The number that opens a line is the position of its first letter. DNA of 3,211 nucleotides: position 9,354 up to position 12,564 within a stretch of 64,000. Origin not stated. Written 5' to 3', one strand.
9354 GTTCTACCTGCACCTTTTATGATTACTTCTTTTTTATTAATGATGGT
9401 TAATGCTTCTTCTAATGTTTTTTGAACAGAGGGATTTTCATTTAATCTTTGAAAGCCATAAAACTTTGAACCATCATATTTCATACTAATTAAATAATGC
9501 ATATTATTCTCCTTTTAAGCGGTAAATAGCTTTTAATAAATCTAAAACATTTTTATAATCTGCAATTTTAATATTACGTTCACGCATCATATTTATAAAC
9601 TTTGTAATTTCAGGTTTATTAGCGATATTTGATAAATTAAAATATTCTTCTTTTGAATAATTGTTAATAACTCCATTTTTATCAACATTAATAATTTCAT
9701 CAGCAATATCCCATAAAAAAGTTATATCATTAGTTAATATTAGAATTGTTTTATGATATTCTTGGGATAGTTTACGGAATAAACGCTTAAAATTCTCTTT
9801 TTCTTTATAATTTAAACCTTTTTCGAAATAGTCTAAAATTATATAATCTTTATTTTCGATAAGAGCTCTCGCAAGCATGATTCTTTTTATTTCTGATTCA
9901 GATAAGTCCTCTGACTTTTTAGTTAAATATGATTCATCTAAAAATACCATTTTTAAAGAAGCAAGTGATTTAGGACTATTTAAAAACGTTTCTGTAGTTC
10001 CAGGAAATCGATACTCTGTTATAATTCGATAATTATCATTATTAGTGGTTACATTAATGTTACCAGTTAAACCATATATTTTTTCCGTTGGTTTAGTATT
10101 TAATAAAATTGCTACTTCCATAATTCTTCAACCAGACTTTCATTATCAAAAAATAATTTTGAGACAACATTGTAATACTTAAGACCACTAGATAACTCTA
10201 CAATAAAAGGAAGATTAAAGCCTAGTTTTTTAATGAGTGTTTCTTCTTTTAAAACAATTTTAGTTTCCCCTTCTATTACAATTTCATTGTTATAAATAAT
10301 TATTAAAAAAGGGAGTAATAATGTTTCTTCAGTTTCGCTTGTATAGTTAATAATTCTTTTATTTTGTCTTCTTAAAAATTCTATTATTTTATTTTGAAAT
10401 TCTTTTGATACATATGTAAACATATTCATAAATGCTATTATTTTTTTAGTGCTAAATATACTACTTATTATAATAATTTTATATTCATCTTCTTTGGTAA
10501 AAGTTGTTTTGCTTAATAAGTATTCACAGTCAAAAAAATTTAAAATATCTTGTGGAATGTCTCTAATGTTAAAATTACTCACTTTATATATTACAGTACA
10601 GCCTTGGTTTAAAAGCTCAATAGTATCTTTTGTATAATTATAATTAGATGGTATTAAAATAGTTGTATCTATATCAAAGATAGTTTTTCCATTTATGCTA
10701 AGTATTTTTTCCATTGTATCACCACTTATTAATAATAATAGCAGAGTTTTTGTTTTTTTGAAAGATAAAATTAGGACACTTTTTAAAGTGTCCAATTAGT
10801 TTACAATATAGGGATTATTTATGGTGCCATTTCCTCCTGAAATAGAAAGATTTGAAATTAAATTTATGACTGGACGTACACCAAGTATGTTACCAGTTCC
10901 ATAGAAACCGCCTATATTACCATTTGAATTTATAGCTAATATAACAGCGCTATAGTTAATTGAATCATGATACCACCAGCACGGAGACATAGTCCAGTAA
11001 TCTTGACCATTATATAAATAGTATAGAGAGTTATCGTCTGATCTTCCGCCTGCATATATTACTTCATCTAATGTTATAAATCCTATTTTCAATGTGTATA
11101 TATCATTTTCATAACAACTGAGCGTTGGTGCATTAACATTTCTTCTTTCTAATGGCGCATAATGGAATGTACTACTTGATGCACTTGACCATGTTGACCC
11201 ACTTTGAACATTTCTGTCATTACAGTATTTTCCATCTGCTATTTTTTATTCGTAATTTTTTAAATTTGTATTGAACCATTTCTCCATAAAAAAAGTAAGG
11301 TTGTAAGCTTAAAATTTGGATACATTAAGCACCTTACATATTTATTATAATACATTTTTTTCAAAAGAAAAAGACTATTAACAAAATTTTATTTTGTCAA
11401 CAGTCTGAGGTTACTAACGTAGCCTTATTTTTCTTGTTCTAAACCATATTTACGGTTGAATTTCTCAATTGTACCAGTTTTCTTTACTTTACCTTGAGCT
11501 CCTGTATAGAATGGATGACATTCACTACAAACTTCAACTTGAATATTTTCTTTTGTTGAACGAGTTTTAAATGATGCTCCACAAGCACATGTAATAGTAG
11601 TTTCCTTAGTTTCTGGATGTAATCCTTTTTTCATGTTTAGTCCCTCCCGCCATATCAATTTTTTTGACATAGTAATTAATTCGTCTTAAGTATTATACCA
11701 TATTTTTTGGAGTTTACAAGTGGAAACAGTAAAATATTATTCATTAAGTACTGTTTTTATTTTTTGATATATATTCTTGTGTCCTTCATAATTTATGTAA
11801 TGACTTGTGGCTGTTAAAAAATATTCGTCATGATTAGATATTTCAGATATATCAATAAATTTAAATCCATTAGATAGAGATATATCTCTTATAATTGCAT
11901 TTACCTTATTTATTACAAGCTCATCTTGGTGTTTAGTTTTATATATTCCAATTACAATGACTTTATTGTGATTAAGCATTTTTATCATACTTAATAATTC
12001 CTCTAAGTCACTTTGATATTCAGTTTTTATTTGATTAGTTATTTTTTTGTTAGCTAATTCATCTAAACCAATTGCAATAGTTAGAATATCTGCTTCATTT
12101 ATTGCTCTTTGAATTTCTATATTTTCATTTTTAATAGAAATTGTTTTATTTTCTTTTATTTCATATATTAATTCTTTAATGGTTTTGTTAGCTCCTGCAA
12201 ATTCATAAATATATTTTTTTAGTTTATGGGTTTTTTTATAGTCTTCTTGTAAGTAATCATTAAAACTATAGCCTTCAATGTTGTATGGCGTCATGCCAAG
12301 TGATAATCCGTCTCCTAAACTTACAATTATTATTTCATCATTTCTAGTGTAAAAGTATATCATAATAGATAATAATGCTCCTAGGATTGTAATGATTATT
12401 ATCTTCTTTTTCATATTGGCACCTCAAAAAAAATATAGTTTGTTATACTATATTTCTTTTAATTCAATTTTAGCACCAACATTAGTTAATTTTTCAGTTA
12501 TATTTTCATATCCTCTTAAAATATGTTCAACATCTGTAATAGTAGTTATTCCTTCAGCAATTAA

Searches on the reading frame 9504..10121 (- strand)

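Call 6: search_protein_families(library=pfam, proteins=[window:9504-10121:-], max_evalue=0.01)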
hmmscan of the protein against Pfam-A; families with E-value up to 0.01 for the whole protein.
window:9504-10121:- (205 aa): 1 family
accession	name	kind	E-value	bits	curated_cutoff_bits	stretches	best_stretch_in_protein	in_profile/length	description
PF00005.33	ABC_tran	-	0.00032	21.7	25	1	51-97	87-133/137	ABC transporter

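Call 7: search_protein_families(library=ncbifam, proteins=[window:9504-10121:-], max_evalue=0.01)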
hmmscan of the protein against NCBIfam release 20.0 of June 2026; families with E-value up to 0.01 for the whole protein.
window:9504-10121:- (205 aa): 112 families (the best 25 are shown)
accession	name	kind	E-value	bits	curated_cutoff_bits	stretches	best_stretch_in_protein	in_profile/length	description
TIGR04521.1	ECF_ATPase_2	equivalog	3.2e-15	56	330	1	54-189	126-266/279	energy-coupling factor transporter ATPase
NF010170.0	PRK13651.1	equivalog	8e-13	48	432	1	54-200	147-297/308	cobalt transporter ATP-binding subunit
NF041774.1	tung_ATPbind_TupC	equivalog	8.8e-12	44.6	400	1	55-179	111-232/319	tungstate ABC transporter ATP-binding protein TupC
TIGR02769.1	nickel_nikE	equivalog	5.8e-11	42.4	332.55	1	52-167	130-245/265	nickel import ATP-binding protein NikE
NF010155.0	PRK13634.1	equivalog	6.1e-11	42.1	413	1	54-179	127-257/290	energy-coupling factor ABC transporter ATP-binding protein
NF008449.1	PRK11300.1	equivalog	8.5e-11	41.6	362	1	65-158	146-239/255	high-affinity branched-chain amino acid ABC transporter ATP-binding protein LivG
TIGR02982.1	heterocyst_DevA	subfamily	4.7e-10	39.4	295.8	1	50-148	120-216/220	ABC exporter ATP-binding subunit, DevA family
TIGR01186.1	proV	subfamily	7.6e-10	38.4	326.6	1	51-177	109-231/363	betaine/proline/choline family ABC transporter ATP-binding protein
NF010158.0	PRK13637.1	equivalog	9.2e-10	38.1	390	1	54-188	125-265/287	energy-coupling factor transporter ATPase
NF010153.0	PRK13631.1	equivalog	1.1e-09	37.7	463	1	55-188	159-296/320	cobalt transporter ATP-binding subunit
NF010171.0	PRK13652.1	equivalog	1.2e-09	37.7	476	1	55-187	121-257/277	cobalt transporter ATP-binding subunit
NF007739.0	PRK10419.1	subfamily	8.6e-09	35.3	354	1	55-164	134-243/268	nickel ABC transporter ATP-binding protein NikE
TIGR04520.1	ECF_ATPase_1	equivalog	2e-08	34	315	1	63-197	127-266/269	energy-coupling factor transporter ATPase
NF010166.0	PRK13646.1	equivalog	2.5e-08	33.6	458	1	69-165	142-238/286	energy-coupling factor transporter ATPase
NF000169.2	ABCF_Sal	exception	3e-08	32.8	725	1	57-181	115-236/542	Sal family ABC-F type ribosomal protection protein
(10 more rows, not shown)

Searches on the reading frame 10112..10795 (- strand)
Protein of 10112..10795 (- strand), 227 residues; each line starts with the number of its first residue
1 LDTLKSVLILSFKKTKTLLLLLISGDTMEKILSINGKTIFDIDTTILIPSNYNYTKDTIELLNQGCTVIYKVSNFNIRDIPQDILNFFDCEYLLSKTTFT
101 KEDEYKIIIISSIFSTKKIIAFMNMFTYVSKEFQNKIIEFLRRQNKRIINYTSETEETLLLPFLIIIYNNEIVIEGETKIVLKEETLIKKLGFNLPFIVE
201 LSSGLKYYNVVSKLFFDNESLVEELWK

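Call 6: search_protein_families(library=pfam, proteins=[window:10112-10795:-], max_evalue=0.01)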
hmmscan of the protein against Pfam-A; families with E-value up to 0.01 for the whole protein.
window:10112-10795:- (227 aa): 0 families

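Call 7: search_protein_families(library=ncbifam, proteins=[window:10112-10795:-], max_evalue=0.01)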
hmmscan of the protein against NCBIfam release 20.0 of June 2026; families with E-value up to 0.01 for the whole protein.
window:10112-10795:- (227 aa): 4 families
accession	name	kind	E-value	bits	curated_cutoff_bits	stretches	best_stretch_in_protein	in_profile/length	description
NF010156.0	PRK13635.1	equivalog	3.4e-08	33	392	1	136-227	182-274/279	energy-coupling factor ABC transporter ATP-binding protein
TIGR04520.1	ECF_ATPase_1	equivalog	3e-07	30.1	315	1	135-226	176-269/269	energy-coupling factor transporter ATPase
NF010167.0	PRK13648.1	subfamily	0.0029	17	241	1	138-224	182-268/269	energy-coupling factor transporter ATPase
TIGR04521.1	ECF_ATPase_2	equivalog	0.003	16.7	330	1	132-225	182-277/279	energy-coupling factor transporter ATPase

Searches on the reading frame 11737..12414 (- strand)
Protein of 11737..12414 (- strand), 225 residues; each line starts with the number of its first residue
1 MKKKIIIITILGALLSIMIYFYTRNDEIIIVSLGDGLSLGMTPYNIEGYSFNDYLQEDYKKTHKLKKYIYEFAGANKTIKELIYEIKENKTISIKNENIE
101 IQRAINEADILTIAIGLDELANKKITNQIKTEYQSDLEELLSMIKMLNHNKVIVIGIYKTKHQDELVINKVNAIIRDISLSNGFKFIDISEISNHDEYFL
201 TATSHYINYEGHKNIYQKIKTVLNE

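Call 46: search_protein_families(library=pfam, proteins=[window:11737-12414:-], max_evalue=0.001)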
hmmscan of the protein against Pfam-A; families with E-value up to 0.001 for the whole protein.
window:11737-12414:- (225 aa): 2 families
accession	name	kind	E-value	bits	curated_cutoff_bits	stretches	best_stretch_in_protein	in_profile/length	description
PF13472.12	Lipase_GDSL_2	-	5.6e-05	24.2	32.9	1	46-196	14-156/178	GDSL-like Lipase/Acylhydrolase family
PF00657.28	Lipase_GDSL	-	0.00027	21.6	23.6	1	30-195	1-179/208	GDSL-like Lipase/Acylhydrolase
